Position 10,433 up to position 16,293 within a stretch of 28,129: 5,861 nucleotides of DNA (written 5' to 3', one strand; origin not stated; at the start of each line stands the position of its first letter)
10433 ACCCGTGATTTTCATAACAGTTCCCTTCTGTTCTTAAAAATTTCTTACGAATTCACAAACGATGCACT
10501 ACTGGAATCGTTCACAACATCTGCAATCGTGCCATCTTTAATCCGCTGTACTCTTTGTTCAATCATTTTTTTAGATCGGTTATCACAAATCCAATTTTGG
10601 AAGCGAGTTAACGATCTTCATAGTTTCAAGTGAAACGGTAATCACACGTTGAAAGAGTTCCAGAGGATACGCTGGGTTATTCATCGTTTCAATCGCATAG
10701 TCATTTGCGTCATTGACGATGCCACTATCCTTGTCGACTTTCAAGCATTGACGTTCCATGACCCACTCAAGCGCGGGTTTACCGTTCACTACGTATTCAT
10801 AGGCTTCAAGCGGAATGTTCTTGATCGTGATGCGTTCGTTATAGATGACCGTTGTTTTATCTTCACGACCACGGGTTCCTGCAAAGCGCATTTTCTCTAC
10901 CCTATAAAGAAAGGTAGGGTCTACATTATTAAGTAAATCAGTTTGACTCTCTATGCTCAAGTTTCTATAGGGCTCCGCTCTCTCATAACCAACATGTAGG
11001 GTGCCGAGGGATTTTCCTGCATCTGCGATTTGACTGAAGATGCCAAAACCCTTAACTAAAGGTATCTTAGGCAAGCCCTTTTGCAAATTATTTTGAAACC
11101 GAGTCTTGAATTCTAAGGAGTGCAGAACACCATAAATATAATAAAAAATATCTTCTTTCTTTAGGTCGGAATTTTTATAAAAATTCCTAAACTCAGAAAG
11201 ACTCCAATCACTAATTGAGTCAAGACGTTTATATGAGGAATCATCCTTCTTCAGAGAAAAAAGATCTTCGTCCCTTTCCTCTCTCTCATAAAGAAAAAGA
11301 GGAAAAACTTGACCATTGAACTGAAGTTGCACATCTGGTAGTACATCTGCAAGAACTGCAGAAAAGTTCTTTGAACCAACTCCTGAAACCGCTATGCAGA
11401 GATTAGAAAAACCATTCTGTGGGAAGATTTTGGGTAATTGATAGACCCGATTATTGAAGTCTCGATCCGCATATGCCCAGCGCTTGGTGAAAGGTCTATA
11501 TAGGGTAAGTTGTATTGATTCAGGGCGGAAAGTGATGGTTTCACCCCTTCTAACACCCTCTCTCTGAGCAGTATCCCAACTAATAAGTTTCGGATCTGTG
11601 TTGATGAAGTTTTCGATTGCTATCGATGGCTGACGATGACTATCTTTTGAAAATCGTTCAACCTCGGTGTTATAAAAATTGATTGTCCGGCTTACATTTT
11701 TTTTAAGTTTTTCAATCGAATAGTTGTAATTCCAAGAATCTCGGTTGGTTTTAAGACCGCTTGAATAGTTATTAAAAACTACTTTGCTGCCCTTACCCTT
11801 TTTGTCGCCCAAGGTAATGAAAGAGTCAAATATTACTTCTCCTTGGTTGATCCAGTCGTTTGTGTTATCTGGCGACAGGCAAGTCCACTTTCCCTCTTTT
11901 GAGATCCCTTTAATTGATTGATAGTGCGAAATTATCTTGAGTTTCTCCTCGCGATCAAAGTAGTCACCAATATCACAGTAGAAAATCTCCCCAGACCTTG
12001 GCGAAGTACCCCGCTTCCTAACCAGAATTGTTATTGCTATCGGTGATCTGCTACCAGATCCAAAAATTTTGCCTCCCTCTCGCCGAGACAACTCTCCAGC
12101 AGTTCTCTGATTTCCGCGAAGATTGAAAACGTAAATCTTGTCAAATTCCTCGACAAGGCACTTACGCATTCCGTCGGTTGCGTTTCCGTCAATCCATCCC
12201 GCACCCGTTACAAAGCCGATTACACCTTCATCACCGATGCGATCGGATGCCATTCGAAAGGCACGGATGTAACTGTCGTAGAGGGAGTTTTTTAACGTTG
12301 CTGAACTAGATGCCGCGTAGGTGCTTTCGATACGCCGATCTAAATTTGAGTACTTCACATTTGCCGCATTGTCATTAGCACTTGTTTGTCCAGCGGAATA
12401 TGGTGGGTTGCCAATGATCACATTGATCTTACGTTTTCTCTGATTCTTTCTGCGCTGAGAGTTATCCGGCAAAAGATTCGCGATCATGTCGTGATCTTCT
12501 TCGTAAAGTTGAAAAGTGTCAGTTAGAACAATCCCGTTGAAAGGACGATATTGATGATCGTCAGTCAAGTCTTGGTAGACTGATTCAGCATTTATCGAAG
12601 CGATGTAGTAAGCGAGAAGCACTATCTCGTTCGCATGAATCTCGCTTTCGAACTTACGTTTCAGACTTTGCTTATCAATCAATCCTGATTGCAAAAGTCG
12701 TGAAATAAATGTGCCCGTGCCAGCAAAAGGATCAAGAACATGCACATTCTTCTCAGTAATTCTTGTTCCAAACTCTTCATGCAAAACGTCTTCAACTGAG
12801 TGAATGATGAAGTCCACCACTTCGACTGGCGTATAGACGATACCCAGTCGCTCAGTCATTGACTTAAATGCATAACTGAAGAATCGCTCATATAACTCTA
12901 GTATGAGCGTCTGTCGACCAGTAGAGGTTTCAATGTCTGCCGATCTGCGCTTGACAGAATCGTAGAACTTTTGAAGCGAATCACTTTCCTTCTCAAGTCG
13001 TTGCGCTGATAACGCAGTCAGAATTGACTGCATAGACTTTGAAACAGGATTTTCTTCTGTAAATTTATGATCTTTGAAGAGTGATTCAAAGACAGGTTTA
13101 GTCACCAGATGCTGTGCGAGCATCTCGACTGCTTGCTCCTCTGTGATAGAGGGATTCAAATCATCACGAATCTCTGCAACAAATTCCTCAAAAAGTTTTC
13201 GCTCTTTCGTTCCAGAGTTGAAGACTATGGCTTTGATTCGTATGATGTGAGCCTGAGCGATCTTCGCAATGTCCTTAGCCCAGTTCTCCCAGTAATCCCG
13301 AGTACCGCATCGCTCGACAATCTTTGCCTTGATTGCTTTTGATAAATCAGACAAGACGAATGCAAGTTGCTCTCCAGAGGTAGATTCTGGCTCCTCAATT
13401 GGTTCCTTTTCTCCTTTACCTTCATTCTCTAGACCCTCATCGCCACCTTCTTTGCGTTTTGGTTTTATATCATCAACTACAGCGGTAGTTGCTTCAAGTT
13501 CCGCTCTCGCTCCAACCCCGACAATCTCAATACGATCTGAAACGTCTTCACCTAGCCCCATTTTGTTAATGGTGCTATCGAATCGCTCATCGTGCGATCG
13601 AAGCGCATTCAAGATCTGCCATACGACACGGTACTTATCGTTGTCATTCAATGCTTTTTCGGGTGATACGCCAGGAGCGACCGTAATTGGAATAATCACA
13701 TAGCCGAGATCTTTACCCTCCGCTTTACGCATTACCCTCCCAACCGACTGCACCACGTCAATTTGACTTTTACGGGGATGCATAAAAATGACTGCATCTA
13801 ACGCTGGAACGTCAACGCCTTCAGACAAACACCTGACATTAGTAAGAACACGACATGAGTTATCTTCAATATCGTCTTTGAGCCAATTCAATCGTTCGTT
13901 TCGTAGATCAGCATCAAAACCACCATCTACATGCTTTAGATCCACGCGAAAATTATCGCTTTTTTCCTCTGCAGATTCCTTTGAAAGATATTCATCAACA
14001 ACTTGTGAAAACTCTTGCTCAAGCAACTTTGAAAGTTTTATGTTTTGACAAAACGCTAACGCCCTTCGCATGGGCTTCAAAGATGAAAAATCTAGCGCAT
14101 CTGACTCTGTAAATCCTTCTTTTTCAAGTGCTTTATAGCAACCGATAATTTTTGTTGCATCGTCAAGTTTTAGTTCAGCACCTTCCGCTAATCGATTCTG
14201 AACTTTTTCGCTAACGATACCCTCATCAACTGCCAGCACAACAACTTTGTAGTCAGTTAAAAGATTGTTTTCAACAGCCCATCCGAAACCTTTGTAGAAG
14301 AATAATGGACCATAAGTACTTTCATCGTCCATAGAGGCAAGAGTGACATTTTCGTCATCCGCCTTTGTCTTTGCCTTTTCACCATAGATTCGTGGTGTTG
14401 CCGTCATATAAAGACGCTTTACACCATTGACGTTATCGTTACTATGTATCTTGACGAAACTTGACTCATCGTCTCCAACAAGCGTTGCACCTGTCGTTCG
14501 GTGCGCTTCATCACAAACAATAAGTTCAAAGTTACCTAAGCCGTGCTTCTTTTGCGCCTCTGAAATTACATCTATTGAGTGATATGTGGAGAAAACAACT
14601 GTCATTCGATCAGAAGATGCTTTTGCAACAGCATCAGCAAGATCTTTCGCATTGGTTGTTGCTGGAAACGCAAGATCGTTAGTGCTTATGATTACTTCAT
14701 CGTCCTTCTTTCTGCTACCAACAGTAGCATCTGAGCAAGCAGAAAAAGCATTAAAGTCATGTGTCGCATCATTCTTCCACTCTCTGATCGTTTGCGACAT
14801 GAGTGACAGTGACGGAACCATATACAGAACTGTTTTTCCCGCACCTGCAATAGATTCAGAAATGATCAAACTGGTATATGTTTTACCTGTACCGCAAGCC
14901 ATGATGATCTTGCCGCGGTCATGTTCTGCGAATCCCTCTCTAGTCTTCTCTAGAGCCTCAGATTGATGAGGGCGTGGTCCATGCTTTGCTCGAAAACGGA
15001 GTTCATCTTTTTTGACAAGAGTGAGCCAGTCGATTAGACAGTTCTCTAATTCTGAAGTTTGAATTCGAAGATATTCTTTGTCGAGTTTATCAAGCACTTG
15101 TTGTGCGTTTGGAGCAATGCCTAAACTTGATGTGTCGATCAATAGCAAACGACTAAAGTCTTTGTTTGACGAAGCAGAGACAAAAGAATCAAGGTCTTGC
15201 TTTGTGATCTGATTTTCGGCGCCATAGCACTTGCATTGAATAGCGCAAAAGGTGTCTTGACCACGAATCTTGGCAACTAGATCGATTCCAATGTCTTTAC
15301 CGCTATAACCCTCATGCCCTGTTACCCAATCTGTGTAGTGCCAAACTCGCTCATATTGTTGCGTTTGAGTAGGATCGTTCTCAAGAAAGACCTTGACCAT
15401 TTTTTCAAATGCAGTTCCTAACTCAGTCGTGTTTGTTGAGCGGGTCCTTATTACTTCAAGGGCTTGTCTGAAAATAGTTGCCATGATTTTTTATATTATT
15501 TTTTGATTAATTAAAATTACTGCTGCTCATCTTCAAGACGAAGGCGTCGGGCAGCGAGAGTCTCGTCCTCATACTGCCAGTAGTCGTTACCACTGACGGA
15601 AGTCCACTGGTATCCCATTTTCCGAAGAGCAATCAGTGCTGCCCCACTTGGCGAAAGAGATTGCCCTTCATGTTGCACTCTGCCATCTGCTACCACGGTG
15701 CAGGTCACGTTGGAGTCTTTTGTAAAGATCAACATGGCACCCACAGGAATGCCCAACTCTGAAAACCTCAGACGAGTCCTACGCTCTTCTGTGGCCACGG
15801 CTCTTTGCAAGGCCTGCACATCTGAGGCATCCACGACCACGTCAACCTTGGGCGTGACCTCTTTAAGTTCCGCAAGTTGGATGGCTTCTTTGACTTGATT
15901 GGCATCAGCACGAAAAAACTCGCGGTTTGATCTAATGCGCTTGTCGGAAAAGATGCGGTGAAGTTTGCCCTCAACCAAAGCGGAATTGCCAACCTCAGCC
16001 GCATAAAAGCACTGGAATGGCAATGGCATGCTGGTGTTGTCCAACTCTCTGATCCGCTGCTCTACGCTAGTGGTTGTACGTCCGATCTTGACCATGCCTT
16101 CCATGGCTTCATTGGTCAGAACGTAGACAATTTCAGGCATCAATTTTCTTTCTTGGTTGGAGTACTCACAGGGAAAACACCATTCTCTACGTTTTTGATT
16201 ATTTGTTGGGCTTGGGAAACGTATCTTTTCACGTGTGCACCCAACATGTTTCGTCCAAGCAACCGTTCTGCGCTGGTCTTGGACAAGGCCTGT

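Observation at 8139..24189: A 16 kb island sits inside the anticodon loop of a host tRNA(CAU) gene and does not rebuild it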

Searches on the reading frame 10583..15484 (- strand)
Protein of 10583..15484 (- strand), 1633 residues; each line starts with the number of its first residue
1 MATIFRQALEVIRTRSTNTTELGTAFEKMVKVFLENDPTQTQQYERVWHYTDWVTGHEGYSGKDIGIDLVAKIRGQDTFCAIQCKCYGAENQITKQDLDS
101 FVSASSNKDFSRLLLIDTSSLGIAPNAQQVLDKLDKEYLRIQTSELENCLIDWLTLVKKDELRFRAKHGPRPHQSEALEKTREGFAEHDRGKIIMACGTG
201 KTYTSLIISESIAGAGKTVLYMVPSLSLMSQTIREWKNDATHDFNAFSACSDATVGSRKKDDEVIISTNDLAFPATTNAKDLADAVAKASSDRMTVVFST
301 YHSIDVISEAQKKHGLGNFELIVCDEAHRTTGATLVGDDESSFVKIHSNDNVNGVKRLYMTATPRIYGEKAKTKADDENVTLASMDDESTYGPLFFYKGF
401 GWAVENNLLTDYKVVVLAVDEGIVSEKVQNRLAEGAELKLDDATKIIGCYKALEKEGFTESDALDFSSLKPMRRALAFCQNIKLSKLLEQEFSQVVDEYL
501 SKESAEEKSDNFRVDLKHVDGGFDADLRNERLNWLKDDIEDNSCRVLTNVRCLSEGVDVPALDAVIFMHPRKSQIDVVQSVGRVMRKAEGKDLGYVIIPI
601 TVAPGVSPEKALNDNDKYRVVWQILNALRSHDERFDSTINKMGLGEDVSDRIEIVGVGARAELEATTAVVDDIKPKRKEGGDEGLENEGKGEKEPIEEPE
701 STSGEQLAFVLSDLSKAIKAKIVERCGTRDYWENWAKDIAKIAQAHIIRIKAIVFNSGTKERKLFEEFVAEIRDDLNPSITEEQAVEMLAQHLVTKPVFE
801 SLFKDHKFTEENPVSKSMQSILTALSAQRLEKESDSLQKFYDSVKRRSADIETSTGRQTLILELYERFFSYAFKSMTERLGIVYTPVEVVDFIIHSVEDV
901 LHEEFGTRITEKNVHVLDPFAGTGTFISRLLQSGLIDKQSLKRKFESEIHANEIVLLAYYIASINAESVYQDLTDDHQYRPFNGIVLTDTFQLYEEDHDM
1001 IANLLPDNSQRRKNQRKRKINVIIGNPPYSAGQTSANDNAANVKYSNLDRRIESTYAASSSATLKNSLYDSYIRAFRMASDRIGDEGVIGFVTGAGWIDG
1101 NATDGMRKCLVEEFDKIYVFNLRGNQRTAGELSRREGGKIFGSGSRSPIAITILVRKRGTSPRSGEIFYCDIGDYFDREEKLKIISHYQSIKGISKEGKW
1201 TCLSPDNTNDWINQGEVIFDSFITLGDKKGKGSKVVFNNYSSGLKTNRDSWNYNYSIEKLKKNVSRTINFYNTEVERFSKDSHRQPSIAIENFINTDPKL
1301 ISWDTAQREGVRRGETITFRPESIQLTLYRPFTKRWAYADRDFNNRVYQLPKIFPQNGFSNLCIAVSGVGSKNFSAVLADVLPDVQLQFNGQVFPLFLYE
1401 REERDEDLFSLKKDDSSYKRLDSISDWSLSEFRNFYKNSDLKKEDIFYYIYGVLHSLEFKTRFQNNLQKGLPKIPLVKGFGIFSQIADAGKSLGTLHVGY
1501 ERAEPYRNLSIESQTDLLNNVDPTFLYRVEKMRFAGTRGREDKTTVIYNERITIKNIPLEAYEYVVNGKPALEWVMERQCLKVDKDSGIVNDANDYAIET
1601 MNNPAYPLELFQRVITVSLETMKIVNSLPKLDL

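Call 10: search_protein_families(library=pfam, proteins=[window:10583-15484:-], max_evalue=0.01)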
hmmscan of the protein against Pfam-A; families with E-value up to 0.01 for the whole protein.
window:10583-15484:- (1633 aa): 9 families
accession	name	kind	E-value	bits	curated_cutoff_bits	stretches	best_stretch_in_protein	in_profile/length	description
PF18135.7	Type_ISP_C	-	4.6e-99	332.2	25.9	1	1236-1610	2-342/342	Type ISP C-terminal specificity domain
PF22240.1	ISP_coupler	-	1.3e-49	168.2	27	1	731-855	1-125/126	Type ISP restriction-modification enzyme, coupler domain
PF13156.12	Mrr_cat_2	-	5.8e-32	110.7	22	1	36-159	2-123/127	Restriction endonuclease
PF04851.21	ResIII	-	4.4e-26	92.2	22.5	1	168-365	2-163/164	Type III restriction enzyme, res subunit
PF00271.37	Helicase_C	-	1.8e-10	41.5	23.5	1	470-587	13-109/110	Helicase conserved C-terminal domain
PF00270.35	DEAD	-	2.9e-10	40.6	26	1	171-364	1-160/167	DEAD/DEAH box helicase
PF02384.22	N6_Mtase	-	4e-09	36.7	20.4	1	863-1047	8-152/311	N-6 DNA Methylase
PF04471.18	Mrr_cat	-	1.4e-07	32.1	21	1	61-133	30-99/115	Restriction endonuclease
PF07669.17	Eco57I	-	1.5e-06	28.8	25.3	1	1007-1116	61-159/171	Eco57I restriction-modification methylase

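Call 58: search_protein_families(library=padloc, proteins=[window:10583-15484:-], max_evalue=0.001)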
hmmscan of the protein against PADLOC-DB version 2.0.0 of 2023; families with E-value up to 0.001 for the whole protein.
window:10583-15484:- (1633 aa): 19 families
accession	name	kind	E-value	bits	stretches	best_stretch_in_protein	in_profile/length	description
PDLC03597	REase_MTase_IIG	-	0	2107.2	1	4-1633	4-1640/1646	Type IIG restriction enzyme-methyltransferase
PDLC03051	REase_MTase_I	-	0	1348.8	1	9-1632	19-1588/1591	Type I restriction enzyme-methyltransferase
PDLC03621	REase_MTase_IIG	-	1.2e-106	355.9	1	768-1628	190-1012/1024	Type IIG restriction enzyme-methyltransferase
PDLC03610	REase_MTase_IIG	-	5.1e-38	128.8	2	1053-1581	548-1041/1096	Type IIG restriction enzyme-methyltransferase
PDLC03631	REase_MTase_IIG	-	2.8e-33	112.9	1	815-1580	241-988/1086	Type IIG restriction enzyme-methyltransferase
PDLC02707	PbeA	-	3.6e-26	89.9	1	104-609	187-636/672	PbeA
PDLC04134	mad2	-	6e-24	82.7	1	765-1185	141-472/492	mads_2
PDLC02706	PbeA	-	8.4e-18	62.3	2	136-374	241-442/722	PbeA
PDLC02704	PbeA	-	2.4e-17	60.7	2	529-604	574-648/682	PbeA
PDLC03335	MTase_II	-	3.1e-10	37.4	1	850-1123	46-285/607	Type II methyltransferase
PDLC02705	PbeA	-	4.6e-10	36.3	1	530-592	563-625/691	PbeA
PDLC01439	typeIV_DinG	-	1.1e-07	29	1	159-235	5-78/575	CAS-IV-A; associated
PDLC02703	PbeA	-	1.3e-06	25.4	0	545-588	557-600/626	PbeA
PDLC03267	MTase_II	-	2.5e-05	21.4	1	881-1120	14-196/539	Type II methyltransferase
PDLC03226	MTase_II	-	4.7e-05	20.2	1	878-1122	14-215/579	Type II methyltransferase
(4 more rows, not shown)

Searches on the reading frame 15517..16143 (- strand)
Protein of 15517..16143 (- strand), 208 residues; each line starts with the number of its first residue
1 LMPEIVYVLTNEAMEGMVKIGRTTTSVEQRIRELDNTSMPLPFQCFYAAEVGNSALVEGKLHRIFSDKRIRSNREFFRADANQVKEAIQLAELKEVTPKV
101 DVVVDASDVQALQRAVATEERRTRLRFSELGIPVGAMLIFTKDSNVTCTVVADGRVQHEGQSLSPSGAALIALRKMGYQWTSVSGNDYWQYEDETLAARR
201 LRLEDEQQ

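Call 10: search_protein_families(library=pfam, proteins=[window:15517-16143:-], max_evalue=0.01)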
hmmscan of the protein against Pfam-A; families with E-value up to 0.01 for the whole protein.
window:15517-16143:- (208 aa): 2 families
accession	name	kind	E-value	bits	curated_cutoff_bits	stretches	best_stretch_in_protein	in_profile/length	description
PF10544.15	T5orf172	-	1.8e-17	64.2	20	1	5-89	2-98/101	T5orf172 domain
PF13455.12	MUG113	-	1.9e-16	60.9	22.3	1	18-89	1-71/73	Meiotically up-regulated gene 113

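Call 58: search_protein_families(library=padloc, proteins=[window:15517-16143:-], max_evalue=0.001)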
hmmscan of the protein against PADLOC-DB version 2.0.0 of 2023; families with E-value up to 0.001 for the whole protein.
window:15517-16143:- (208 aa): 6 families
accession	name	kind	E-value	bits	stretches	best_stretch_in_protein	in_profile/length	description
PDLC05041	PDC-S57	-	1.5e-71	238.3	1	3-205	5-208/212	-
PDLC05043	PDC-S57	-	1.2e-40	137.4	1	3-206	4-219/221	-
PDLC05042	PDC-S57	-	1.4e-14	52.3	1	3-101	7-104/245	-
PDLC05040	PDC-S57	-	1.3e-09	36.3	1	3-118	3-114/229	-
PDLC03977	PD-Lambda-1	-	7.4e-08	29.7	1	6-96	358-454/496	-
PDLC03976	PD-Lambda-1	-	8.5e-07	26.2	1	15-96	370-455/491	-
